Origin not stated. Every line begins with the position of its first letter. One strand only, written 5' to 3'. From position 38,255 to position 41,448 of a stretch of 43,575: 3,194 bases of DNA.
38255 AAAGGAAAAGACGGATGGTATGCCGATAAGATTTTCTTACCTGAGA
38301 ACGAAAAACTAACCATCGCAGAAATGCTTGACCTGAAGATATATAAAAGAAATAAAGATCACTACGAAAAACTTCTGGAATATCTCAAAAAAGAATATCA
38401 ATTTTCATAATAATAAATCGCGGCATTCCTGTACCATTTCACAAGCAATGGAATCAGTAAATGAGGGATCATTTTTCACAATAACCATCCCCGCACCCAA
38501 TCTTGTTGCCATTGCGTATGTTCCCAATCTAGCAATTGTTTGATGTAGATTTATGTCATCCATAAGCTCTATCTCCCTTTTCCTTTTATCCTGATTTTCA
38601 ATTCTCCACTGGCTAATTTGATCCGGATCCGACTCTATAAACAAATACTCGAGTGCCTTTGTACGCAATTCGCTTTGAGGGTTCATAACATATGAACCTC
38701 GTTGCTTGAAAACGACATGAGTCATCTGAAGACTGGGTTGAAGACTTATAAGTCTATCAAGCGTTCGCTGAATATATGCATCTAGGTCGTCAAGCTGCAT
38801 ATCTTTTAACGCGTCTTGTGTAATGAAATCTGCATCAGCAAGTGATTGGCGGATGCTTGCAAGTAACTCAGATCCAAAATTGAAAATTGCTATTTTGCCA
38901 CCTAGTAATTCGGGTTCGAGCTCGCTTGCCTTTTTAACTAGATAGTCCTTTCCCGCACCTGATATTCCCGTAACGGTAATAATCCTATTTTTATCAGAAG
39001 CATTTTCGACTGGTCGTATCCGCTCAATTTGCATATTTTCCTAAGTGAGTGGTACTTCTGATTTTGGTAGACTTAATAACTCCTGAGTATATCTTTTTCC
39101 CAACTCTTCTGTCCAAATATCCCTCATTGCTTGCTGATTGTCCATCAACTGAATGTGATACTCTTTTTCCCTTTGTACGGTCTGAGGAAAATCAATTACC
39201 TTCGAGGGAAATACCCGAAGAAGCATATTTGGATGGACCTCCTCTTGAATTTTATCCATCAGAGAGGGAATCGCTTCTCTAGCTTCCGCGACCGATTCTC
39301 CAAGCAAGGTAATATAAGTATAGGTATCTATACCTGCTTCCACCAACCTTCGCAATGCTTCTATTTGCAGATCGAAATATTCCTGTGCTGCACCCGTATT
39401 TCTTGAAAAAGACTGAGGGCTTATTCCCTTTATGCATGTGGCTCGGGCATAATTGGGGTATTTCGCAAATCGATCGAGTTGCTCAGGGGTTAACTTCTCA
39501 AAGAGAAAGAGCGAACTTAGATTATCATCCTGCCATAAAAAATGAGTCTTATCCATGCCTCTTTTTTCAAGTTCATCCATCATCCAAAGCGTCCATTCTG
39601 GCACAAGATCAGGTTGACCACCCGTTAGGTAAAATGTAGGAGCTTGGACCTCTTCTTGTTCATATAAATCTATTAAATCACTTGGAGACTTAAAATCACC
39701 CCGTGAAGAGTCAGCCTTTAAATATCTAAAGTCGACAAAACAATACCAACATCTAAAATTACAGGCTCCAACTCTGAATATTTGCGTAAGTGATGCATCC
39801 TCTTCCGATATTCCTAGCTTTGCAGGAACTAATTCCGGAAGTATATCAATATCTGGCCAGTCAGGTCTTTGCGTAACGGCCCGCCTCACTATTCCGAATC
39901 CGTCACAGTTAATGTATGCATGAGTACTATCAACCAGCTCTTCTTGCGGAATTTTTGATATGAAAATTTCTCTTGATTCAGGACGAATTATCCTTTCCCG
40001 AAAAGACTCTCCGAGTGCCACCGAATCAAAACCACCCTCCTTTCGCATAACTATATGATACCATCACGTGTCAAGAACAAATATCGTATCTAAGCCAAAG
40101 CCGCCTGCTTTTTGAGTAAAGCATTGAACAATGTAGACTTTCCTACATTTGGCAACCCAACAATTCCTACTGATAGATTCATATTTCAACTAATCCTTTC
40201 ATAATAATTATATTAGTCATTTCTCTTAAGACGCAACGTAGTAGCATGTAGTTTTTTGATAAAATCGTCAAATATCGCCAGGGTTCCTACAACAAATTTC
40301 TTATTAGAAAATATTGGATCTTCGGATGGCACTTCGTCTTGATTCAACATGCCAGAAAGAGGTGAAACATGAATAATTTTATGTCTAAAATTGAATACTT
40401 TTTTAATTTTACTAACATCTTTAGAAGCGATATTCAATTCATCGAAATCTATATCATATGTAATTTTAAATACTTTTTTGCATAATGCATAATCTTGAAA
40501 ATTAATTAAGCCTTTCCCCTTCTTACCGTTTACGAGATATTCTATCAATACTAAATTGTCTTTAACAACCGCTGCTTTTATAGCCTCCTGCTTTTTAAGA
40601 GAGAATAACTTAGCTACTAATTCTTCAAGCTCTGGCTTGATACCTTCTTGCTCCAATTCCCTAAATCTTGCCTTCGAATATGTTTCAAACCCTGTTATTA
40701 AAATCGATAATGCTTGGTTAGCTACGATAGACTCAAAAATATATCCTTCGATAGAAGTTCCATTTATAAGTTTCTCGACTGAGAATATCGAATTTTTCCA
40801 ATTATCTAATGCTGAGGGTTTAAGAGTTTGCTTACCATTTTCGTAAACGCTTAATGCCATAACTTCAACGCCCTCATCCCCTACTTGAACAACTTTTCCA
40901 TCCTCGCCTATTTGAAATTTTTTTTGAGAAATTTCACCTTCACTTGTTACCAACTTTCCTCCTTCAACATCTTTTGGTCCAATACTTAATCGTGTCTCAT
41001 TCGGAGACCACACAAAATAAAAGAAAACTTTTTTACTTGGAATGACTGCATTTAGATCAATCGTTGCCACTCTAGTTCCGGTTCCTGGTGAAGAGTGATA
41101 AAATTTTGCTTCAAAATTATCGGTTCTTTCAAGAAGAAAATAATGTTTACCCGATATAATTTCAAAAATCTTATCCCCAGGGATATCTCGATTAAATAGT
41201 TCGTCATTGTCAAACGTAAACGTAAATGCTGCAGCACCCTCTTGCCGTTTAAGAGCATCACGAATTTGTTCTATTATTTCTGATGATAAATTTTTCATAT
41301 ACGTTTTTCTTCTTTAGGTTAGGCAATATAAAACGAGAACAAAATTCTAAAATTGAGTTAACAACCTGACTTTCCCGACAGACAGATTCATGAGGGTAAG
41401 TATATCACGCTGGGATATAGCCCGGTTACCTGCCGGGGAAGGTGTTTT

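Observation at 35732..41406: The ychF start is present four times: serial cassette insertion into the 5' end of an essential-type GTPase gene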

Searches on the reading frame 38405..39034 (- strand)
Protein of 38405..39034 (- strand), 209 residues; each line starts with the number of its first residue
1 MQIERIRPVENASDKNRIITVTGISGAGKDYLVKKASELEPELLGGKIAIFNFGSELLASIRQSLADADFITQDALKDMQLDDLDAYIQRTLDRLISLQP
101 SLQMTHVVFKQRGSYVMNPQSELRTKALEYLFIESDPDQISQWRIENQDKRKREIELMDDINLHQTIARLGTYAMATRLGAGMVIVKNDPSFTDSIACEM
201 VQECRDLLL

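Call 4: search_protein_families(library=pfam, proteins=[window:38405-39034:-], max_evalue=0.01)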
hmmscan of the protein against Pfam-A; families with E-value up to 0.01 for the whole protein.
window:38405-39034:- (209 aa): 1 family
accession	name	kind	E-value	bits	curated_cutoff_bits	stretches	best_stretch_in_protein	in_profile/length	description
PF13207.12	AAA_17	-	2.6e-05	24.9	27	1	22-161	1-135/136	AAA domain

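Call 8: search_protein_families(library=padloc, proteins=[window:38405-39034:-], max_evalue=0.1)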
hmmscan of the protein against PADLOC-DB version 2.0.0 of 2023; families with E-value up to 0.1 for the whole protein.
window:38405-39034:- (209 aa): 1 family
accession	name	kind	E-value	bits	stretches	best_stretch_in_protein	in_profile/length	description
PDLC03199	Specificity_I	-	0.023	12.6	1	116-164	127-173/208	Type I specificity subunit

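Call 9: search_protein_families(library=ncbifam, proteins=[window:38405-39034:-], max_evalue=0.1)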
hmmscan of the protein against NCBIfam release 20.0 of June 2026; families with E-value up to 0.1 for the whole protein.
window:38405-39034:- (209 aa): 3 families
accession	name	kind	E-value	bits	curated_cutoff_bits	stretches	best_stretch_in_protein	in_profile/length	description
NF003122.0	PRK04040.1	equivalog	8.6e-15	54.7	155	1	17-202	3-185/189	adenylate kinase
TIGR01387.1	cztR_silR_copR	subfamily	0.061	12.9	279.2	0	50-116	100-167/218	heavy metal response regulator transcription factor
TIGR02322.1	phosphon_PhnN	equivalog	0.084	12.6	156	0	17-38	2-23/179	phosphonate metabolism protein/1,5-bisphosphokinase (PRPP-forming) PhnN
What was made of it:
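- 38405..39034 (-): Block A: P-loop nucleotide kinase, 209 aa. NF003122 adenylate kinase E=9e-15, below cut-off; AAA_17 (calls 4, 9).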

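Call 10: search_protein_families(library=phrogs, proteins=[window:38405-39034:-], max_evalue=0.01)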
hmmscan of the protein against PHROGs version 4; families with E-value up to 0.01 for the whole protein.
window:38405-39034:- (209 aa): 1 family
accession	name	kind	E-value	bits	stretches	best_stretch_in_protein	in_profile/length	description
phrog_761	-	other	0.00015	22.5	1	15-96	18-92/362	thymidylate kinase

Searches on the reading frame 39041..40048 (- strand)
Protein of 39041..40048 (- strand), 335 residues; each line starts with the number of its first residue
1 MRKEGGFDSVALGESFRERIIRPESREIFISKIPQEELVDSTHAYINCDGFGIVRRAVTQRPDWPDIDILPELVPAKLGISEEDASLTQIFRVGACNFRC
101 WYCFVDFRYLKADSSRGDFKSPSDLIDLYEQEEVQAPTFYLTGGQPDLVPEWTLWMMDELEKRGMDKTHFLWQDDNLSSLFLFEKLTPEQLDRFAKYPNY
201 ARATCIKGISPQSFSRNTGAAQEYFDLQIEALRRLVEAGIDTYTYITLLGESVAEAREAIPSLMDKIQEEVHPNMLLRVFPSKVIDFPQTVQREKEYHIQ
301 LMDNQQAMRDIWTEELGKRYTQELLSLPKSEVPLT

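Call 4: search_protein_families(library=pfam, proteins=[window:39041-40048:-], max_evalue=0.01)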
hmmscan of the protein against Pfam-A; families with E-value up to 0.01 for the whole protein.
window:39041-40048:- (335 aa): 2 families
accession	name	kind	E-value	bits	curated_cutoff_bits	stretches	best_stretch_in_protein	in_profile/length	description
PF04055.27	Radical_SAM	-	7.4e-12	46.2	29.5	1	94-259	5-162/166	Radical SAM superfamily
PF13353.11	Fer4_12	-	0.0049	17.6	22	0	91-178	10-95/137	4Fe-4S single cluster domain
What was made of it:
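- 39041..40089 (-): Block A: promoter-like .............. region and a radical SAM gene (335 aa, CX3CX2C). PF04055 E=7e-12 (call 4).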

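Call 8: search_protein_families(library=padloc, proteins=[window:39041-40048:-], max_evalue=0.1)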
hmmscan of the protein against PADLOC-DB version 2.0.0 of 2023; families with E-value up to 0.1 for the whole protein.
window:39041-40048:- (335 aa): 2 families
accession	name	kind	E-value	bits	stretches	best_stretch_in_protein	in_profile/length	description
PDLC02903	pVip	-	4.3e-06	24.4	1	94-166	8-71/257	Viperins not associated with kinases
PDLC02904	pVip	-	0.0073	13.9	1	95-153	12-65/262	Viperins associated with kinases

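Call 9: search_protein_families(library=ncbifam, proteins=[window:39041-40048:-], max_evalue=0.1)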
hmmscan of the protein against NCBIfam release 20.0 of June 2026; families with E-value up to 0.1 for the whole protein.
window:39041-40048:- (335 aa): 7 families
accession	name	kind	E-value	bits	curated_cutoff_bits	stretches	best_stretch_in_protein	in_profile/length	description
NF038283.1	viperin_w_prok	equivalog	4.9e-05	22.6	180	1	94-166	10-85/281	viperin family antiviral radical SAM protein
TIGR03963.1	rSAM_QueE_Clost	equivalog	0.00028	20.6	260.1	1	84-150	17-79/219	putative 7-carboxy-7-deazaguanine synthase QueE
TIGR04084.1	rSAM_AF0577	subfamily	0.0043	16.1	225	1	90-162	1-69/347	TIGR04084 family radical SAM/SPASM domain-containing protein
TIGR02666.1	moaA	equivalog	0.023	13.7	284.05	1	95-151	19-75/336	GTP 3',8-cyclase MoaA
TIGR02495.1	NrdG2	equivalog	0.027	13.8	131.15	1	90-156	21-83/193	anaerobic ribonucleoside-triphosphate reductase activating protein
NF047865.1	rSAM_PapB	equivalog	0.058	12.6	340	1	91-163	8-81/330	PapB family radical SAM/SPASM ranthipeptide maturase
TIGR03821.1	EFP_modif_epmB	equivalog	0.091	11.7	369.3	0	93-160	103-168/321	EF-P beta-lysylation protein EpmB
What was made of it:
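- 39041..40089 (-): Viperin models match only weakly and N-terminally: PADLOC pVip 4e-6, and NCBIfam 22.6 bits against a cut-off of 180 (calls 8, 9).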

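Call 10: search_protein_families(library=phrogs, proteins=[window:39041-40048:-], max_evalue=0.01)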
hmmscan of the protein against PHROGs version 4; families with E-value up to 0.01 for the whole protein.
window:39041-40048:- (335 aa): 1 family
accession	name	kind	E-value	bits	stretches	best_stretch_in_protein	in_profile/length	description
phrog_1802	-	other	0.0026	17.7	1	95-159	53-119/556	radical SAM domain-containing protein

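Call 43: find_related_loci(query=window:39041-40048:-, collection=viral_contigs, flank=8000)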
Query window:39041-40048:- (335 aa) in viral_contigs; peptide patterns used: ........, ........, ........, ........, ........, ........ (x = any residue, [..] = any of these).
1 stretches matched a pattern, but none encodes a relative of the query by tblastn (E <= 1e-3).

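Call 60: search_solved_structures(query=window:39041-40048:-, max_evalue=0.01)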
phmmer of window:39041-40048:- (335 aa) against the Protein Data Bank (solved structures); distinct sequences matched with E-value up to 0.01: 0.

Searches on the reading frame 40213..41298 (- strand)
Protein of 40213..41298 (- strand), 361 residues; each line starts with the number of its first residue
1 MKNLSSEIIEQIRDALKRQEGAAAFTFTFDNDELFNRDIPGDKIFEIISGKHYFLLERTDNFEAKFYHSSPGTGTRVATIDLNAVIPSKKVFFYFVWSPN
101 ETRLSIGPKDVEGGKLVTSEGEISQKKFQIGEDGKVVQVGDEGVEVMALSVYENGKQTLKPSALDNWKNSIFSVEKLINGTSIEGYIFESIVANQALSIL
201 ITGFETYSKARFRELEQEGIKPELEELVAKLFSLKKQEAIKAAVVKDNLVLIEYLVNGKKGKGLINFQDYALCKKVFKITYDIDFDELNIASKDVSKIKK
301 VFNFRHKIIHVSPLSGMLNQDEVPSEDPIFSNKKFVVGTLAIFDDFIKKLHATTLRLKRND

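Call 4: search_protein_families(library=pfam, proteins=[window:40213-41298:-], max_evalue=0.01)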
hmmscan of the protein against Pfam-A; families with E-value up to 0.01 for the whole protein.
window:40213-41298:- (361 aa): 0 families

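Call 8: search_protein_families(library=padloc, proteins=[window:40213-41298:-], max_evalue=0.1)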
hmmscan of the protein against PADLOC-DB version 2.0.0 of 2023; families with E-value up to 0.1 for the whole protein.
window:40213-41298:- (361 aa): 0 families
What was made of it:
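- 40213..41298 (-): Block B cargo: 361-aa protein with a C-terminal HEPN (RiboL-PSP type) domain. The window protein itself has no Pfam or PADLOC hit (calls 4, 8).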

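Call 9: search_protein_families(library=ncbifam, proteins=[window:40213-41298:-], max_evalue=0.1)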
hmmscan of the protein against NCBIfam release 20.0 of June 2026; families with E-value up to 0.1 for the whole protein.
window:40213-41298:- (361 aa): 0 families

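Call 10: search_protein_families(library=phrogs, proteins=[window:40213-41298:-], max_evalue=0.01)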
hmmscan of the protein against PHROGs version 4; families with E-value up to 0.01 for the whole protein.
window:40213-41298:- (361 aa): 0 families

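Call 44: find_related_loci(query=window:40213-41298:-, collection=viral_contigs, flank=8000)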
Query window:40213-41298:- (361 aa) in viral_contigs; peptide patterns used: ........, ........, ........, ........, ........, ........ (x = any residue, [..] = any of these).
9 stretches matched a pattern, but none encodes a relative of the query by tblastn (E <= 1e-3).

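Call 62: search_solved_structures(query=window:40213-41298:-, max_evalue=1)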
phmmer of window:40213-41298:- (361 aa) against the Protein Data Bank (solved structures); distinct sequences matched with E-value up to 1: 0.

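Call 68: predict_structure(protein=window:40213-41298:-)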
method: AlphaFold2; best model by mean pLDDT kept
length: 361 residues; sequences in the alignment: 1
mean_pLDDT: 36.6   pTM: 0.27
mean pLDDT of the five models: 36.6, 35.1, 33.6, 32.1, 28.5
residues with pLDDT >= 90: 0; 70-90: 0; 50-70: 42; < 50: 319
segments of 3 or more residues with pLDDT < 50: 1-32, 36-41, 51-53, 73-79, 82-215, 227-270, 279-361
pLDDT, mean of each block of 10 residues (from residue 1): 34 40 42 48 53 56 53 48 43 40 36 29 31 32 25 28 29 24 29 38 35 51 51 35 32 33 39 49 39 32 25 25 30 27 32 27 30
secondary structure, 60 per line:
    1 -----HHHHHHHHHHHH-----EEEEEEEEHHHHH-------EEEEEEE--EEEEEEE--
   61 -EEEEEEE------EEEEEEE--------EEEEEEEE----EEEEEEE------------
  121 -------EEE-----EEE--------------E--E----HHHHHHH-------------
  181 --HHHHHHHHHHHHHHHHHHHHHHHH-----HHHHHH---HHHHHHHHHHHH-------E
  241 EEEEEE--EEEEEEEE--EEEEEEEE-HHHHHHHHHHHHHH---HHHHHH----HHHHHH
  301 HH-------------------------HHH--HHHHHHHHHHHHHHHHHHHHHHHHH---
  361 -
elements in order: H6-17 E23-30 H31-35 E43-49 E52-58 E62-68 E75-81 E90-97 E102-108 E128-130 E136-138 H161-167 H183-206 H212-217 H221-232 E240-246 E249-256 E259-266 H268-281 H285-290 H295-302 H333-357
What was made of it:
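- Tried and rejected: AlphaFold of the 361-aa protein without an alignment. pLDDT was 36.6, which is unusable (call 68).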

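Call 83: search_protein_representatives(protein=window:40213-41298:-)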
Query: 361 residues. Proteins with E-value up to 0.001 (for the whole library): 346; up to 1e-10: 284; up to 1e-30: 166. The best 150 are listed.
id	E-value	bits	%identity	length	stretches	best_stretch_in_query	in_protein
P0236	2.4e-179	612.1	100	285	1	78-361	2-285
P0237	4.9e-89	315.1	44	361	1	1-360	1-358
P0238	2.2e-83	296.5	47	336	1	1-361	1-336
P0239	2.8e-81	289.7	42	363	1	6-359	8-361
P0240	1.5e-79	283.9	43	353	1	1-356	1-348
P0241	2.7e-79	283.1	44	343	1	1-360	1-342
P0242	1.8e-77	277.1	40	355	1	4-358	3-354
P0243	4.3e-76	272.6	39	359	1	3-357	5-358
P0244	4.9e-76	272.4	40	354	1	14-361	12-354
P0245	7.5e-74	265.2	40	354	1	2-358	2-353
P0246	1.6e-73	264.1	38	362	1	4-357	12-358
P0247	1.3e-71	257.8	41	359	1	1-361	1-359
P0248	1.2e-70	254.7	41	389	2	3-275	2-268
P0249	5.2e-68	246.0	38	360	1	3-358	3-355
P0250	1.5e-67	244.5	42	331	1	32-358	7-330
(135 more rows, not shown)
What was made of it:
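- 40213..41298 (-): 346 clusters of relatives (call 83).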

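Call 87: search_solved_structures(query=A3, max_evalue=1)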
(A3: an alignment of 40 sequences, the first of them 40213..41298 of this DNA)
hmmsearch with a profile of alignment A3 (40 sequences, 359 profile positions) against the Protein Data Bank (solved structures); distinct sequences matched with E-value up to 1: 0.

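Call 88: search_protein_families(library=pfam, alignment_id=A3, max_evalue=0.01)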
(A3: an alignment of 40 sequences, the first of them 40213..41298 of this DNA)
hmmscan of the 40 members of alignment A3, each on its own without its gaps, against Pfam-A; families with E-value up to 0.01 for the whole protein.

A. member 1, window:40213-41298:- (361 aa): 0 families

B. families by the number of members that match (of 40 scanned): 5 families
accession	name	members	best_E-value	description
PF18735.6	HEPN_RiboL-PSP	10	7.1e-08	RiboL-PSP-HEPN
PF18739.6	HEPN_Apea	1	1.6e-05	Apea-like HEPN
PF18737.6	HEPN_MAE_28990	1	0.0003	MAE_28990/MAE_18760-like HEPN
PF14860.11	DrrA_P4M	1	0.0065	DrrA phosphatidylinositol 4-phosphate binding domain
PF18819.6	MuF_C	1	0.0094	Phage MuF-C-terminal domain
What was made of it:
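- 40213..41298 (-): 10 of 40 family members hit PF18735, best E=7e-8 (call 88).
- On Variable / defence hotspot beside a core gene: The block B family carries HEPN_RiboL-PSP (call 88).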
